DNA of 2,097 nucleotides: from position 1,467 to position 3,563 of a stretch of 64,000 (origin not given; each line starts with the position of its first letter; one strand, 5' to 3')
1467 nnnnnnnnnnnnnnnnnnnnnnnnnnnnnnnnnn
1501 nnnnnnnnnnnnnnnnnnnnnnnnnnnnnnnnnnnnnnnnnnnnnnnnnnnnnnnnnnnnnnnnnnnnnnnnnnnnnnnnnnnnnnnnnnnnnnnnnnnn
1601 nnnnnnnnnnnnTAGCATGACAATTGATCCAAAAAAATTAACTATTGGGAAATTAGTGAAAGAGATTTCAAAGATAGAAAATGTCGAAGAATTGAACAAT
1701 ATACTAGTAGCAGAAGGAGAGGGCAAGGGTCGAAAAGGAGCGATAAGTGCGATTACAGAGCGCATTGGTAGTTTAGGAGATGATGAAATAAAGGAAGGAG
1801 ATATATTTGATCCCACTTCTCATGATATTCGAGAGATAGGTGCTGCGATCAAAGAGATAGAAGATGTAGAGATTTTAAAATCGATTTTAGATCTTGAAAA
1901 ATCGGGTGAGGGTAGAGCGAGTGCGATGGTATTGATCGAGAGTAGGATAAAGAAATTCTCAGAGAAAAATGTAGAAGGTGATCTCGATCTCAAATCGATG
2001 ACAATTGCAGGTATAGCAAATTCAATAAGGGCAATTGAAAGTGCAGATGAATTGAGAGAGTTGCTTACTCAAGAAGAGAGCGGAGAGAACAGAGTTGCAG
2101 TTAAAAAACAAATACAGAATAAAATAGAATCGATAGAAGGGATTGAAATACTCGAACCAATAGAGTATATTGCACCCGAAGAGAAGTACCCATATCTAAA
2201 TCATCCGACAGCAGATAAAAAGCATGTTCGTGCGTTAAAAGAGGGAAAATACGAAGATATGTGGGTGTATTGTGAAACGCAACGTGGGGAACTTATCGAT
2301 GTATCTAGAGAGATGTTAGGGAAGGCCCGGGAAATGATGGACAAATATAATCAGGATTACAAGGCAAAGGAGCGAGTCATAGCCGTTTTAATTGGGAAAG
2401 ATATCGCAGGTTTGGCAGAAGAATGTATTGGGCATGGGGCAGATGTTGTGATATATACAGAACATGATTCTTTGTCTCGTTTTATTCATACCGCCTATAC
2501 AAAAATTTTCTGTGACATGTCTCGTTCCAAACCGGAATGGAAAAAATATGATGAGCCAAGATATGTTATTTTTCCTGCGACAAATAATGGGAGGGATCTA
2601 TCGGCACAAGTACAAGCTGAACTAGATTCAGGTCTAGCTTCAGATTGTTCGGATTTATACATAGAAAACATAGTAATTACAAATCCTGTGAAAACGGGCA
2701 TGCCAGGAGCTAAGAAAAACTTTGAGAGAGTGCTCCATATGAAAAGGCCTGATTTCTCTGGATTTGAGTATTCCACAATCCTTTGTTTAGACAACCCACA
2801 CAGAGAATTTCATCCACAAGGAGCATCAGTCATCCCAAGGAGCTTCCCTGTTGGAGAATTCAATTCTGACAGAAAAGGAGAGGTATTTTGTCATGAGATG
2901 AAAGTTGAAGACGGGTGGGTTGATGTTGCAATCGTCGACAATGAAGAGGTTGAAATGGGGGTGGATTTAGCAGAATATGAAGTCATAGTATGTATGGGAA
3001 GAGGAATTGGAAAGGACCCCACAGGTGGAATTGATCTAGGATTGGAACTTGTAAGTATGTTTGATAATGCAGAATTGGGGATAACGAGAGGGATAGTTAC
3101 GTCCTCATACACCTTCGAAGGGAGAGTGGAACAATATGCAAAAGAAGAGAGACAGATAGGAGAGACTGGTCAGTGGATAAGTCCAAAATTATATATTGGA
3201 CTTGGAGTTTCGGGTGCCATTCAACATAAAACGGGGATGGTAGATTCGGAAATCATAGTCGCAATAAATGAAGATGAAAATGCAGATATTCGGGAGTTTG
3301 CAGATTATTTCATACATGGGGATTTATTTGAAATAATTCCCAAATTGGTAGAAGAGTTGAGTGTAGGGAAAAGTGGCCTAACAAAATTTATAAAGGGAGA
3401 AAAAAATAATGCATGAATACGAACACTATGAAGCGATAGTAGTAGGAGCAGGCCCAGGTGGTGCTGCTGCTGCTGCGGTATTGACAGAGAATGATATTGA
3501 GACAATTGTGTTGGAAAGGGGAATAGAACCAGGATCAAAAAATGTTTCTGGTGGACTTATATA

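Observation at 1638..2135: Three tandem helical repeats fused to the N-terminus of the ETF alpha (FixB) subunit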

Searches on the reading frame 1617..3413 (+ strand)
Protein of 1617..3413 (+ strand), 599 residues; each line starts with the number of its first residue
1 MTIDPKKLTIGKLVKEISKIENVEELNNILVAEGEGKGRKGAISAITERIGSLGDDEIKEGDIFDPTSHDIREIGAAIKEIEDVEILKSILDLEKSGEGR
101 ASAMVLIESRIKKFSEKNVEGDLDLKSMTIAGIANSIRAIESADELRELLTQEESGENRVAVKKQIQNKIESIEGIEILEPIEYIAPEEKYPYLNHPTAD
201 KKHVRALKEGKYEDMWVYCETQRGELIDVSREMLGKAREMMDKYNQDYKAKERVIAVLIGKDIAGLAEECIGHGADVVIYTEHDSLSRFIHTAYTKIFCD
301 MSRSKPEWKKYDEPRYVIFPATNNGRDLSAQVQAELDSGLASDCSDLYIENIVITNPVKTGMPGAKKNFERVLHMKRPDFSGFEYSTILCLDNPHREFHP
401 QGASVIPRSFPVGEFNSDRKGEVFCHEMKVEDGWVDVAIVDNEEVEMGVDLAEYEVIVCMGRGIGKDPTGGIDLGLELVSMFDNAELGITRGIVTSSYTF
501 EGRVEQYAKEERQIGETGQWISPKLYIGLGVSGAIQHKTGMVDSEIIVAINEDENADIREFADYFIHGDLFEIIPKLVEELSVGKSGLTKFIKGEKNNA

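Call 3: search_protein_families(library=pfam, proteins=[window:1617-3413:+], max_evalue=1)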
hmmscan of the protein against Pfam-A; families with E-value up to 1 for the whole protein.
window:1617-3413:+ (599 aa): 3 families
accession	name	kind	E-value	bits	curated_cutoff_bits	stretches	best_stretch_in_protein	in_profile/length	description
PF00766.25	ETF_alpha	-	1e-17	64.3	27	1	450-541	1-80/81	Electron transfer flavoprotein FAD-binding domain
PF01012.27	ETF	-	2.9e-17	63.5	26.7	1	216-360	2-137/181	Electron transfer flavoprotein domain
PF12510.13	Smoothelin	-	0.095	13.1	23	0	12-30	9-27/50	Smoothelin cytoskeleton protein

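Call 4: search_protein_families(library=ncbifam, proteins=[window:1617-3413:+], max_evalue=1)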
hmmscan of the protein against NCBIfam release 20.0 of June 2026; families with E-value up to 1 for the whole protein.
window:1617-3413:+ (599 aa): 6 families
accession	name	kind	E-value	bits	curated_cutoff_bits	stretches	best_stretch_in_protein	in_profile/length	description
NF042970.1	AcrlCoAredClosAcrA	equivalog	2.8e-68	230.7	600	1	210-582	5-358/360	acryloyl-CoA reductase electron transfer subunit beta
NF008884.0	PRK11916.1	equivalog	1.1e-20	74.2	528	1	448-582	188-311/312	electron transfer flavoprotein subunit alpha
NF038209.1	mft_etfA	equivalog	2.5e-19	69.8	240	1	436-581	162-302/303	mycofactocin-associated electron transfer flavoprotein alpha subunit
NF002889.0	PRK03363.1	equivalog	6.8e-19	68.3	549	1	417-581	159-311/313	electron transfer flavoprotein subunit alpha/FixB family protein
NF051845.1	EtFlavAlphaProt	equivalog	8e-19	67.9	600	2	506-582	324-400/406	electron transfer flavoprotein subunit alpha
NF033649.1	LipDrop_Rv1109c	equivalog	6.8e-05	23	110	1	116-172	141-196/198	lipid droplet-associated protein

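Call 11: find_homologous_proteins(query=window:1617-3413:+, max_evalue=1e-10)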
Query window:1617-3413:+ (599 aa): 1212 proteins with E <= 1e-10 among 8000 candidates; the best 120 are listed.
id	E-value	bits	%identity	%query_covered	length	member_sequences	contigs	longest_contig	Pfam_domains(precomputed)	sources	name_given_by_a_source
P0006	0.0e+0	1177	88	100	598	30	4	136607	PF26450.2,PF01012.28,PF00766.26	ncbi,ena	-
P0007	0.0e+0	1016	76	100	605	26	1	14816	PF26450.2,PF01012.28,PF00766.26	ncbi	-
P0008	3.9e-274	929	69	99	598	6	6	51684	PF26450.2,PF01012.28,PF00766.26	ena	-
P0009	2.1e-220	751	56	99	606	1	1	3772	PF26450.2,PF01012.28,PF00766.26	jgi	jgi:electron transfer flavoprotein alpha subunit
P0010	8.6e-219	746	59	99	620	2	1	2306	PF26450.2,PF01012.28,PF00766.26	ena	-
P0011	3.1e-218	744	58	99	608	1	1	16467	PF26450.2,PF01012.28,PF00766.26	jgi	jgi:electron transfer flavoprotein alpha subunit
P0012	3.5e-216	738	62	89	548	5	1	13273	PF26450.2,PF01012.28,PF00766.26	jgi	jgi:electron transfer flavoprotein alpha subunit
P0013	1.2e-215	736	57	97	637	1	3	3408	PF26450.2,PF01012.28,PF00766.26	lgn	-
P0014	3.7e-214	731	55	99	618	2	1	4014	PF26450.2,PF01012.28,PF00766.26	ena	-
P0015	1.4e-213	729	56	98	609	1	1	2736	PF26450.2,PF01012.28,PF00766.26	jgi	jgi:electron transfer flavoprotein alpha subunit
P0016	2.6e-213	728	55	99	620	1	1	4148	PF26450.2,PF01012.28,PF00766.26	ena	-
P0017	4.8e-213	727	56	98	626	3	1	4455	PF26450.2,PF01012.28,PF00766.26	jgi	jgi:electron transfer flavoprotein alpha subunit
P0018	7.6e-213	726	56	99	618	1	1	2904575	PF26450.2,PF01012.28,PF00766.26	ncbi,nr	ncbi:electron transfer flavoprotein subunit alpha/FixB family protein [Halolamina sp. CBA1230]|nr:el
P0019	9.2e-213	726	63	87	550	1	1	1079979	PF26450.2,PF01012.28,PF00766.26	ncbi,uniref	ncbi:electron transfer flavoprotein subunit alpha/FixB family protein [Natronomonas sp. EA1]|uniref:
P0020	9.5e-213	726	56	97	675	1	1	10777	PF26450.2,PF01012.28,PF00766.26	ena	-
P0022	1.4e-211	722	55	99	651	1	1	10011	PF26450.2,PF01012.28,PF00766.26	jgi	jgi:electron transfer flavoprotein alpha subunit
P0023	1.7e-211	722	60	89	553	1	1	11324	PF26450.2,PF01012.28,PF00766.26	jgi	jgi:electron transfer flavoprotein alpha subunit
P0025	3.1e-211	721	55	99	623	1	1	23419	PF26450.2,PF01012.28,PF00766.26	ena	-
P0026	8.5e-211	720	56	99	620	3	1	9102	PF26450.2,PF01012.28,PF00766.26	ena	-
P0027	1.2e-210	719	56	97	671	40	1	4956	PF26450.2,PF01012.28,PF00766.26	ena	-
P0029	4.7e-210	717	60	89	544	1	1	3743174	PF26450.2,PF01012.28,PF00766.26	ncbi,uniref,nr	ncbi:electron transfer flavoprotein subunit alpha/FixB family protein [Halorarius halobius]|uniref:e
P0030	5.2e-210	717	62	87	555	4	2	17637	PF26450.2,PF01012.28,PF00766.26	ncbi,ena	-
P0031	6.2e-210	717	58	89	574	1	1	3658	PF26450.2,PF01012.28,PF00766.26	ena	-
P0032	3.2e-209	715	54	100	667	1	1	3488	PF26450.2,PF01012.28,PF00766.26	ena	-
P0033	3.4e-209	714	54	100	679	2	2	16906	PF26450.2,PF01012.28,PF00766.26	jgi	jgi:electron transfer flavoprotein alpha subunit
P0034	3.4e-209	714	56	97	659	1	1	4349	PF26450.2,PF01012.28,PF00766.26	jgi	-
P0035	4.9e-209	714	55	96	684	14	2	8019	PF26450.2,PF01012.28,PF00766.26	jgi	jgi:electron transfer flavoprotein alpha subunit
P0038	4.6e-208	711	54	99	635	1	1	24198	PF26450.2,PF01012.28,PF00766.26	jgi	jgi:electron transfer flavoprotein alpha subunit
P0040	7.7e-208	710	54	99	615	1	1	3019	PF26450.2,PF01012.28,PF00766.26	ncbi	-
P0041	8.9e-208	710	57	89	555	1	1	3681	PF26450.2,PF01012.28,PF00766.26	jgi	jgi:electron transfer flavoprotein alpha subunit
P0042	1.2e-207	709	55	97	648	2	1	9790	PF26450.2,PF01012.28,PF00766.26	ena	-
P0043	1.5e-207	709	55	97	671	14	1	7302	PF26450.2,PF01012.28,PF00766.26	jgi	-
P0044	2.6e-207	708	54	100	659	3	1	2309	PF26450.2,PF01012.28,PF00766.26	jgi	jgi:electron transfer flavoprotein alpha subunit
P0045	3.7e-207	708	54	99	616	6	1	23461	PF26450.2,PF01012.28,PF00766.26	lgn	-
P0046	5.1e-207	707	59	89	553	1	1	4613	PF26450.2,PF01012.28,PF00766.26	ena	-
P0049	1.9e-206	705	60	89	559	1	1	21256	PF26450.2,PF01012.28,PF00766.26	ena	-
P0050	3.6e-206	704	60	89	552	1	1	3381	PF26450.2,PF01012.28,PF00766.26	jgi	jgi:electron transfer flavoprotein alpha subunit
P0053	1.5e-205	702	59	88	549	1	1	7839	PF26450.2,PF01012.28,PF00766.26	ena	-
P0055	2.0e-205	702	59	89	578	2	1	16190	PF26450.2,PF01012.28,PF00766.26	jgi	-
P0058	4.3e-205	701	53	99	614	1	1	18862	PF26450.2,PF01012.28,PF00766.26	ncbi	-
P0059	4.3e-205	701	59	89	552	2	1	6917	PF26450.2,PF01012.28,PF00766.26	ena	-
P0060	5.9e-205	700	58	89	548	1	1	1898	PF26450.2,PF01012.28,PF00766.26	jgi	-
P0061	7.2e-205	700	59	89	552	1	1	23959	PF26450.2,PF01012.28,PF00766.26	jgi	jgi:electron transfer flavoprotein alpha subunit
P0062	8.1e-205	700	58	89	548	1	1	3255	PF26450.2,PF01012.28,PF00766.26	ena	-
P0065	2.2e-204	699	57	89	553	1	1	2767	PF26450.2,PF01012.28,PF00766.26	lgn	-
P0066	2.5e-204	698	58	89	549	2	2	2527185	PF26450.2,PF01012.28,PF00766.26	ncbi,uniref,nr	ncbi:electron transfer flavoprotein subunit alpha/FixB family protein [Halocatena salina]|uniref:Ele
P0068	2.8e-204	698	53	99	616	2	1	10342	PF26450.2,PF01012.28,PF00766.26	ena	-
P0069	3.1e-204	698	54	99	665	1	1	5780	PF26450.2,PF01012.28,PF00766.26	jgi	-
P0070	3.6e-204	698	59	89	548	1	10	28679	PF26450.2,PF01012.28,PF00766.26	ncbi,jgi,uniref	ncbi:MAG: electron transfer flavoprotein alpha subunit [Natronomonas sp.]|jgi:electron transfer flav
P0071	4.2e-204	698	55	99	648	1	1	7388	PF26450.2,PF01012.28,PF00766.26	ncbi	-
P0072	5.4e-204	697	58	89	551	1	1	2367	PF26450.2,PF01012.28,PF00766.26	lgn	-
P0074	6.9e-204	697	57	89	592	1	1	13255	PF26450.2,PF01012.28,PF00766.26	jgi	jgi:electron transfer flavoprotein alpha subunit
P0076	1.1e-203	696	58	89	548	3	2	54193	PF26450.2,PF01012.28,PF00766.26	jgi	-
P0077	2.6e-203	695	52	100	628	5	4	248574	PF26450.2,PF01012.28,PF00766.26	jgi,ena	jgi:electron transfer flavoprotein alpha subunit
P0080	3.3e-203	695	58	89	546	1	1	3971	PF26450.2,PF01012.28,PF00766.26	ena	-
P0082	4.4e-203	694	58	89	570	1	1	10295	PF26450.2,PF01012.28,PF00766.26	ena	-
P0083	4.6e-203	694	58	89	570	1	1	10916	PF26450.2,PF01012.28,PF00766.26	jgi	-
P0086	8.9e-203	693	58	87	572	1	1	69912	PF26450.2,PF01012.28,PF00766.26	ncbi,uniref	ncbi:electron transfer flavoprotein subunit alpha/FixB family protein [Salinigranum sp.]|uniref:elec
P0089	1.1e-202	693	59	87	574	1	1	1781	PF26450.2,PF01012.28,PF00766.26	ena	-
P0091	1.4e-202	693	58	89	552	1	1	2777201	PF26450.2,PF01012.28,PF00766.26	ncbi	ncbi:electron transfer flavoprotein subunit alpha/FixB family protein [Haloferacaceae archaeon DSL9]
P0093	1.9e-202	692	58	89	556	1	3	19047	PF26450.2,PF01012.28,PF00766.26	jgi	jgi:electron transfer flavoprotein alpha subunit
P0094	2.2e-202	692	52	99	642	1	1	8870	PF26450.2,PF01012.28,PF00766.26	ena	-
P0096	2.6e-202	692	52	100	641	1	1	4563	PF26450.2,PF01012.28,PF00766.26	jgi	jgi:electron transfer flavoprotein alpha subunit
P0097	2.8e-202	692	57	88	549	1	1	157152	PF26450.2,PF01012.28,PF00766.26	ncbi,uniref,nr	ncbi:electron transfer flavoprotein subunit alpha/FixB family protein [Halocatena pleomorpha]|uniref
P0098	3.7e-202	691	59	87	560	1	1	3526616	PF26450.2,PF01012.28,PF00766.26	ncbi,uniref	ncbi:electron transfer flavoprotein subunit alpha/FixB family protein [Haloarchaeobius sp. TZWSO28]|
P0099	3.9e-202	691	59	87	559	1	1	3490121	PF26450.2,PF01012.28,PF00766.26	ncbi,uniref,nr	ncbi:electron transfer flavoprotein subunit alpha/FixB family protein [Haloarchaeobius sp. HME9146]|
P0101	5.2e-202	691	59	87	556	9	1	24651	PF26450.2,PF01012.28,PF00766.26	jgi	jgi:electron transfer flavoprotein alpha subunit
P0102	8.3e-202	690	58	87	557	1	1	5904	PF26450.2,PF01012.28,PF00766.26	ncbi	-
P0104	2.1e-201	689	59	87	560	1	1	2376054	PF26450.2,PF01012.28,PF00766.26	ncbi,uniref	ncbi:electron transfer flavoprotein subunit alpha/FixB family protein [Haloarchaeobius sp. DYHT-AS-1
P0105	2.7e-201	688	57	89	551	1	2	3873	PF26450.2,PF01012.28,PF00766.26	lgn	-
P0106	2.7e-201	688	59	86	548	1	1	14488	PF26450.2,PF01012.28,PF00766.26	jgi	-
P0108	3.6e-201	688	59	87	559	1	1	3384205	PF26450.2,PF01012.28,PF00766.26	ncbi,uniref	ncbi:FAD-binding protein [Haloarchaeobius sp. DT45]|uniref:electron transfer flavoprotein subunit al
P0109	3.6e-201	688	58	87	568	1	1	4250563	PF26450.2,PF01012.28,PF00766.26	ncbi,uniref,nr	ncbi:electron transfer flavoprotein subunit alpha [Salinigranum rubrum]|uniref:Electron transfer fla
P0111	4.3e-201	688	54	99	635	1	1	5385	PF26450.2,PF01012.28,PF00766.26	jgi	-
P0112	5.3e-201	687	58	87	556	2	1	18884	PF26450.2,PF01012.28,PF00766.26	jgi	jgi:electron transfer flavoprotein alpha subunit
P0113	6.3e-201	687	58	87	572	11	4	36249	PF26450.2,PF01012.28,PF00766.26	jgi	jgi:electron transfer flavoprotein alpha subunit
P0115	6.6e-201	687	53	99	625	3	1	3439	PF26450.2,PF01012.28,PF00766.26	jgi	jgi:electron transfer flavoprotein alpha subunit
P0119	9.5e-201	687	57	88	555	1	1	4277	PF26450.2,PF01012.28,PF00766.26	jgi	-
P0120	9.7e-201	687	59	87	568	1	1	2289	PF26450.2,PF01012.28,PF00766.26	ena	-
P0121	1.7e-200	686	58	87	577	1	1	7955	PF26450.2,PF01012.28,PF00766.26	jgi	jgi:electron transfer flavoprotein alpha subunit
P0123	2.7e-200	685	58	87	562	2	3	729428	PF26450.2,PF01012.28,PF00766.26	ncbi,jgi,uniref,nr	ncbi:electron transfer flavoprotein subunit alpha/FixB family protein [Salinigranum halophilum]|jgi:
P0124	3.0e-200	685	58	87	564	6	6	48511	PF26450.2,PF01012.28,PF00766.26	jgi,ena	jgi:electron transfer flavoprotein alpha subunit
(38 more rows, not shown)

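Call 12: find_encoding_contigs(protein=window:1617-3413:+, flank=6000, max_places=6)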
Protein window:1617-3413:+ (599 aa): 13 contigs read that carry it; 3 places shown.
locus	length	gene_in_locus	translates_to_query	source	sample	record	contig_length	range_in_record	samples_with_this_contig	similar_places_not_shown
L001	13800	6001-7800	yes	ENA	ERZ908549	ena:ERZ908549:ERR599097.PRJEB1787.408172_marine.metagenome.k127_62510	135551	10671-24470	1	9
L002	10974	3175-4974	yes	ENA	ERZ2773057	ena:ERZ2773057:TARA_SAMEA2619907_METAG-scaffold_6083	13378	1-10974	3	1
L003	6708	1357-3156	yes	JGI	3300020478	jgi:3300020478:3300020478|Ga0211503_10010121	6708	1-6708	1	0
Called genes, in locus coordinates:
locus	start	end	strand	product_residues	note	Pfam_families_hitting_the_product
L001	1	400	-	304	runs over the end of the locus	PF09721:Exosortase_EpsH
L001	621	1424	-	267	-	PF00575:S1, PF07541:EIF_2_alpha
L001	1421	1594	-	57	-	PF01667:Ribosomal_S27e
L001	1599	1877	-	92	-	PF00935:Ribosomal_L44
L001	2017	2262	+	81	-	PF23384:DUF7098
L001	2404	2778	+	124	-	PF19148:DUF5830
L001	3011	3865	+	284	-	PF23428:DUF7115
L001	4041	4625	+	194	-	PF00827:Ribosomal_L15e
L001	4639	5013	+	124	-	PF13183:Fer4_8 (faint), PF13484:Fer4_16 (faint), PF14697:Fer4_21 (faint), PF12797:Fer4_2 (faint), PF13237:Fer4_10, PF13187:Fer4_9 (weak), PF12838:Fer4_7 (weak), PF00037:Fer4 (weak), +1 more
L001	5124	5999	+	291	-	PF01012:ETF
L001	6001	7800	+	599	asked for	PF26450:DUF8129 (faint), PF01012:ETF, PF00766:ETF_alpha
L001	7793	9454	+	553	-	PF01266:DAO (faint), PF01494:FAD_binding_3, PF01946:Thi4 (weak), PF12831:FAD_oxidored (weak)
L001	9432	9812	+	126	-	PF26240:DUF8055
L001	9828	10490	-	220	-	PF21006:NHase_beta_N, PF02211:NHase_beta_C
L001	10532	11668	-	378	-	PF08240:ADH_N, PF16912:Glu_dehyd_C, PF00107:ADH_zinc_N, PF13602:ADH_zinc_N_2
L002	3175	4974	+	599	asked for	PF26450:DUF8129 (faint), PF01012:ETF, PF00766:ETF_alpha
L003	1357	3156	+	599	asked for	PF26450:DUF8129 (faint), PF01012:ETF, PF00766:ETF_alpha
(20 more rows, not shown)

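Call 13: search_protein_families(library=pfam, proteins=[P0018, P0019, P0029, P0006, P0007, P0008, P0009, P0035, P0033], max_evalue=1)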
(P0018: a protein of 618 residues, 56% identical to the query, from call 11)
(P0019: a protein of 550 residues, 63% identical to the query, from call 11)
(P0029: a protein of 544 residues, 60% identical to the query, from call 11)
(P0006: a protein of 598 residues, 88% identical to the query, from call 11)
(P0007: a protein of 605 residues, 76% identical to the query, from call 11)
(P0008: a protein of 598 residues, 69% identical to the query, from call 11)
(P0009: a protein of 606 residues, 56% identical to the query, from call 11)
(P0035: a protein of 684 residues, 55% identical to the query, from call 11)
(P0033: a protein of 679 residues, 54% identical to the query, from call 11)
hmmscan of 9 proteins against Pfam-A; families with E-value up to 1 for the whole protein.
P0018 (618 aa): 2 families
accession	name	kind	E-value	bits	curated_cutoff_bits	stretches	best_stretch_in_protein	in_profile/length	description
PF00766.25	ETF_alpha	-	2.5e-20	72.7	27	1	470-561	1-80/81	Electron transfer flavoprotein FAD-binding domain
PF01012.27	ETF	-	2.7e-19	70.1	26.7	1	228-449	2-179/181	Electron transfer flavoprotein domain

P0019 (550 aa): 2 families
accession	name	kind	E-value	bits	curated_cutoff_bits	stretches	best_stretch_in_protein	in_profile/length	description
PF01012.27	ETF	-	9.8e-22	78.1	26.7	1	161-372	2-177/181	Electron transfer flavoprotein domain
PF00766.25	ETF_alpha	-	2.8e-19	69.3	27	1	395-486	1-80/81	Electron transfer flavoprotein FAD-binding domain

P0029 (544 aa): 3 families
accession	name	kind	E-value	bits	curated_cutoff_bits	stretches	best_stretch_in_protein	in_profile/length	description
PF01012.27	ETF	-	5.5e-22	78.9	26.7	1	159-371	2-178/181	Electron transfer flavoprotein domain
PF00766.25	ETF_alpha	-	1.1e-19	70.6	27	1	393-484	1-80/81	Electron transfer flavoprotein FAD-binding domain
PF16274.10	Qua1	-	0.63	10.5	29.3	0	43-64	20-41/52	Qua1 domain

P0006 (598 aa): 3 families
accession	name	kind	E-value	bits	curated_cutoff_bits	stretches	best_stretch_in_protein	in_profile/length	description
PF01012.27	ETF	-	1.8e-18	67.4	26.7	1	215-359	2-137/181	Electron transfer flavoprotein domain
PF00766.25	ETF_alpha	-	4.6e-18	65.4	27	1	449-540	1-80/81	Electron transfer flavoprotein FAD-binding domain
PF23444.1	DUF7127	-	0.2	12.4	27.6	0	421-459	11-49/83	Family of unknown function (DUF7127)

P0007 (605 aa): 3 families
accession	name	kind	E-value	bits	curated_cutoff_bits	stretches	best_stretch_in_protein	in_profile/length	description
PF01012.27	ETF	-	2.1e-20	73.7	26.7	1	222-430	2-174/181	Electron transfer flavoprotein domain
PF00766.25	ETF_alpha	-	5.1e-18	65.3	27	1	456-547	1-80/81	Electron transfer flavoprotein FAD-binding domain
PF12510.13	Smoothelin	-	0.44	11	23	0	137-158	8-29/50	Smoothelin cytoskeleton protein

P0008 (598 aa): 4 families
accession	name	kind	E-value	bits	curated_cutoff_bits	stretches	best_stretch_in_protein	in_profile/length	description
PF01012.27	ETF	-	2.3e-18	67.1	26.7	1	217-362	2-129/181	Electron transfer flavoprotein domain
PF00766.25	ETF_alpha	-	7.9e-18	64.7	27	1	451-542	1-80/81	Electron transfer flavoprotein FAD-binding domain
PF00669.25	Flagellin_N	-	0.017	15.6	26.6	1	140-177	81-118/139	Bacterial flagellin N-terminal helical region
PF12510.13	Smoothelin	-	0.54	10.7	23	0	7-30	4-27/50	Smoothelin cytoskeleton protein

P0009 (606 aa): 2 families
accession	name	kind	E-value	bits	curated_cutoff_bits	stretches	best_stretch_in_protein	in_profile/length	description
PF00766.25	ETF_alpha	-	1.7e-21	76.4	27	1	459-550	1-80/81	Electron transfer flavoprotein FAD-binding domain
PF01012.27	ETF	-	8.3e-20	71.8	26.7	1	225-438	2-179/181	Electron transfer flavoprotein domain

P0035 (684 aa): 5 families
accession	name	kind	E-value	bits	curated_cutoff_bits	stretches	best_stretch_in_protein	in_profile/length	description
PF00766.25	ETF_alpha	-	1.2e-19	70.5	27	1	495-586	1-80/81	Electron transfer flavoprotein FAD-binding domain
PF01012.27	ETF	-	1.1e-17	64.8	26.7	1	250-474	2-179/181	Electron transfer flavoprotein domain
PF10279.14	Latarcin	-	0.068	13.9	25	1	19-56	2-41/64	Latarcin precursor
PF22888.1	FIMAH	-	0.16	13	24.8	0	178-214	2-39/81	FIMAH domain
PF12510.13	Smoothelin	-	0.49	10.8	23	1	22-53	7-38/50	Smoothelin cytoskeleton protein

P0033 (679 aa): 2 families
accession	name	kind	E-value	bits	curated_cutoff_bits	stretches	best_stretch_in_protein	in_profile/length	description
PF00766.25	ETF_alpha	-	4.9e-20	71.7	27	1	483-574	1-80/81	Electron transfer flavoprotein FAD-binding domain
PF01012.27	ETF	-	1.1e-17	64.9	26.7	1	239-457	2-174/181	Electron transfer flavoprotein domain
